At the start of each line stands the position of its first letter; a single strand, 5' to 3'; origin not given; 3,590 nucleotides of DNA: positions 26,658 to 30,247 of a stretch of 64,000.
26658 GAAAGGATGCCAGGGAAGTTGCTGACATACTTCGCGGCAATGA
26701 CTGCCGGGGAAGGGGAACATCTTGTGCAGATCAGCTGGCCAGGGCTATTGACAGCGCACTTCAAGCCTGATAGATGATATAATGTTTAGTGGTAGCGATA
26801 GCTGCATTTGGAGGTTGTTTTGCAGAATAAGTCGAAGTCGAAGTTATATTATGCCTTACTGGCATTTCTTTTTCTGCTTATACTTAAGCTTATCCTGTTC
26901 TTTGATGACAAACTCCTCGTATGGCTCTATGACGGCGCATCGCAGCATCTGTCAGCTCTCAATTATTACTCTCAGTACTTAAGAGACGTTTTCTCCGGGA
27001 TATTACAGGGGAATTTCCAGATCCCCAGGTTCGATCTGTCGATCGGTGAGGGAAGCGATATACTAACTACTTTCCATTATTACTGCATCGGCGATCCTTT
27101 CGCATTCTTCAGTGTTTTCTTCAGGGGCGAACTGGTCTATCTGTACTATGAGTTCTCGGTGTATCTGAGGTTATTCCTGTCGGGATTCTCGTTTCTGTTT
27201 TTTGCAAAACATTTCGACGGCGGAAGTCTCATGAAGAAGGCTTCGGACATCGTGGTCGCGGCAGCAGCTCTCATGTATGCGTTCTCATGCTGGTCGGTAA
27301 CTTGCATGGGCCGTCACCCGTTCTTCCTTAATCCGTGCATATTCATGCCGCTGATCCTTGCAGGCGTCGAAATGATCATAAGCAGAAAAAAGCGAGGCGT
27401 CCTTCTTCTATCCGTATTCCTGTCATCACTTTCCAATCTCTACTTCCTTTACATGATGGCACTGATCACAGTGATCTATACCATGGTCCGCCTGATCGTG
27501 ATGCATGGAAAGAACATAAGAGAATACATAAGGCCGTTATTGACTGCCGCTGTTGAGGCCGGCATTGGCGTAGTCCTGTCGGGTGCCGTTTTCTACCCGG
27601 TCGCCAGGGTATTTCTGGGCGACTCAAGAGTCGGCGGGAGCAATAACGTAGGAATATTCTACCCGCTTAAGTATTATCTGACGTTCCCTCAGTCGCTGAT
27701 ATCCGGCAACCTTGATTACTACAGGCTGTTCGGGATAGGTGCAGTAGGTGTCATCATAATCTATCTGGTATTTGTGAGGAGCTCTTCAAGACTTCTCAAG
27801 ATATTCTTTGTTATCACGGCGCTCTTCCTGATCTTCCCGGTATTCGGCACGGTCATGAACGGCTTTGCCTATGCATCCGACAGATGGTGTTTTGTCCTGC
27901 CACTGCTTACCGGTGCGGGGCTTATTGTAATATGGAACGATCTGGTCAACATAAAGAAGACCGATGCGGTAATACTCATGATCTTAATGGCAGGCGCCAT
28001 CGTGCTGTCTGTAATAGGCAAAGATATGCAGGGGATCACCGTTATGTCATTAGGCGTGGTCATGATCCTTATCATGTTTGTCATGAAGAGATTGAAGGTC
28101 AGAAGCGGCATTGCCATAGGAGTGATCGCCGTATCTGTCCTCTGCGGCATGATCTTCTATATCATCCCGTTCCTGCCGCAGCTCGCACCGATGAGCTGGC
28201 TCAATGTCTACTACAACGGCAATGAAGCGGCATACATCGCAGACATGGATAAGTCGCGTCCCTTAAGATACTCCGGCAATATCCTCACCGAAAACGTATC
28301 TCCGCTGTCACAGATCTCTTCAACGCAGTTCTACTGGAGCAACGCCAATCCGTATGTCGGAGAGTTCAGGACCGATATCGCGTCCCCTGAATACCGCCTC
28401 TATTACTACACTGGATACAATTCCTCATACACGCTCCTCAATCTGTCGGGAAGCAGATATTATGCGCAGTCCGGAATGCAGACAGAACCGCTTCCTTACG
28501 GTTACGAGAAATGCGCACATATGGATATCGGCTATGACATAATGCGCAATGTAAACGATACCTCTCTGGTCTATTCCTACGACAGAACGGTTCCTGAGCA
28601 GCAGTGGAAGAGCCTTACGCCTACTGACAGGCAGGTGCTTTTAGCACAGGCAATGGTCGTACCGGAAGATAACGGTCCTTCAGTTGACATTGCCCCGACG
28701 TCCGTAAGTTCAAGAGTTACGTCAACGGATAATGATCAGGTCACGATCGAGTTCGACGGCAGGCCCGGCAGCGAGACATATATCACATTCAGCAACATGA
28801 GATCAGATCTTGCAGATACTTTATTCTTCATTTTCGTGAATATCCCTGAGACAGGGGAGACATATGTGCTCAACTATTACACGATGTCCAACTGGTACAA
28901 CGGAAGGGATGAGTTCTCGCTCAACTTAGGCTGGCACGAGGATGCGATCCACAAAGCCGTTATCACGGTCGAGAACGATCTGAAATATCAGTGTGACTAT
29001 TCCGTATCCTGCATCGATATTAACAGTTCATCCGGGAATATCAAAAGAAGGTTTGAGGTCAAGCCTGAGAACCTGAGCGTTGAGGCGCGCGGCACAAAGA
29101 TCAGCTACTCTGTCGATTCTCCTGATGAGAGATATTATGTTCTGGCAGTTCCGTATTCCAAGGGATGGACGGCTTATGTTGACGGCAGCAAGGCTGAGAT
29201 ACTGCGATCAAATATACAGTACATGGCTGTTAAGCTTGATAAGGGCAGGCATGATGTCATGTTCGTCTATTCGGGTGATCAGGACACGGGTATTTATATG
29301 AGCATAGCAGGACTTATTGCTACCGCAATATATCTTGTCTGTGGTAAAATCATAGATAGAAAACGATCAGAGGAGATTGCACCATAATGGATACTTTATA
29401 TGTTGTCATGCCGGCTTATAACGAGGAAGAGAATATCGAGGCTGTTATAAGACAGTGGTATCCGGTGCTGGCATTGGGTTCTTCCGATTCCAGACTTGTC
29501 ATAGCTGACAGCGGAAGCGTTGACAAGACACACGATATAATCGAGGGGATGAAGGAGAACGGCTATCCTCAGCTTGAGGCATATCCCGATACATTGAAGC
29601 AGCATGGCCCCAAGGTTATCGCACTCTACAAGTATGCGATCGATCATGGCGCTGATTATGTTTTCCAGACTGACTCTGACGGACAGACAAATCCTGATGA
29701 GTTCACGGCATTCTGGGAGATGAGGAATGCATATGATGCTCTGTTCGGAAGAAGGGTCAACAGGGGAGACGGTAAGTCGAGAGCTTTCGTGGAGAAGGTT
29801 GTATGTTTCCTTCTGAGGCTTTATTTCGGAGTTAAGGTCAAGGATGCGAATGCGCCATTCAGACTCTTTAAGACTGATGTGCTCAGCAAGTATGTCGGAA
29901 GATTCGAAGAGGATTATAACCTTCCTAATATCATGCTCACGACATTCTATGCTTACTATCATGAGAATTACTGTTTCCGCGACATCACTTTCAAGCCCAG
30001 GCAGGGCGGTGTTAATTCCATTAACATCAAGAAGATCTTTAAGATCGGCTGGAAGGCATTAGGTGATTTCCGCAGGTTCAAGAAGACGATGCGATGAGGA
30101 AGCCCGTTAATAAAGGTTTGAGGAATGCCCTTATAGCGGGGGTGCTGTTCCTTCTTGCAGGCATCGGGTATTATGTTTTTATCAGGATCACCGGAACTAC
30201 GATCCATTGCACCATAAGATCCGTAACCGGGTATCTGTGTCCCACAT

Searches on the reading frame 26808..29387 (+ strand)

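Call 4: search_protein_families(library=ncbifam, proteins=[window:26808-29387:+], max_evalue=0.1)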
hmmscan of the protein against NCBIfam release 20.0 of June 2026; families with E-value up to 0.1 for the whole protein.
window:26808-29387:+ (859 aa): 2 families
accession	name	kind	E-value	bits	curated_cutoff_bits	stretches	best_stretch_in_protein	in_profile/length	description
NF047589.1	GlcsyltransPgfM1Strep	equivalog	7.6e-08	30.8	1400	2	754-840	859-948/955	glycosyltransferase PgfM1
NF047590.1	GlcsyltransPgfM2Strep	equivalog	2.2e-07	29.5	1500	2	763-835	795-869/884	glycosyltransferase PgfM2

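Call 68: search_protein_families(library=pfam, proteins=[window:26808-29387:+], max_evalue=0.01)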
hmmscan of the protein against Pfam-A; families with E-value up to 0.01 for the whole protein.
window:26808-29387:+ (859 aa): 1 family
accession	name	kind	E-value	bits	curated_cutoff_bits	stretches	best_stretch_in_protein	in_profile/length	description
PF09586.16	YfhO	-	2.4e-62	211.9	28.5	1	19-821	8-823/835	Bacterial membrane protein YfhO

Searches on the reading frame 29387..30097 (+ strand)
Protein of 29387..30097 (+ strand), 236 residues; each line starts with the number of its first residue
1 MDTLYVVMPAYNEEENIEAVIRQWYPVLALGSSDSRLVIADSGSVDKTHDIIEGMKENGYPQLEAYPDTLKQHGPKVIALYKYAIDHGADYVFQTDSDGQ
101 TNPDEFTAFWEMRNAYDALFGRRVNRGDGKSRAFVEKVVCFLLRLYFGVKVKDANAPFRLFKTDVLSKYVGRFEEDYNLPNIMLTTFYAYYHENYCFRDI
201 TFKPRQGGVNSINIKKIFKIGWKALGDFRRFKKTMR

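Call 68: search_protein_families(library=pfam, proteins=[window:29387-30097:+], max_evalue=0.01)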
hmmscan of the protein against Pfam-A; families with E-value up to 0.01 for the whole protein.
window:29387-30097:+ (236 aa): 1 family
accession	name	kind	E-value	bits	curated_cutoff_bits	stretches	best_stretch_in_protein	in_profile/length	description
PF00535.33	Glycos_transf_2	-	1.5e-09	38.5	23.3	1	6-168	2-166/168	Glycosyl transferase family 2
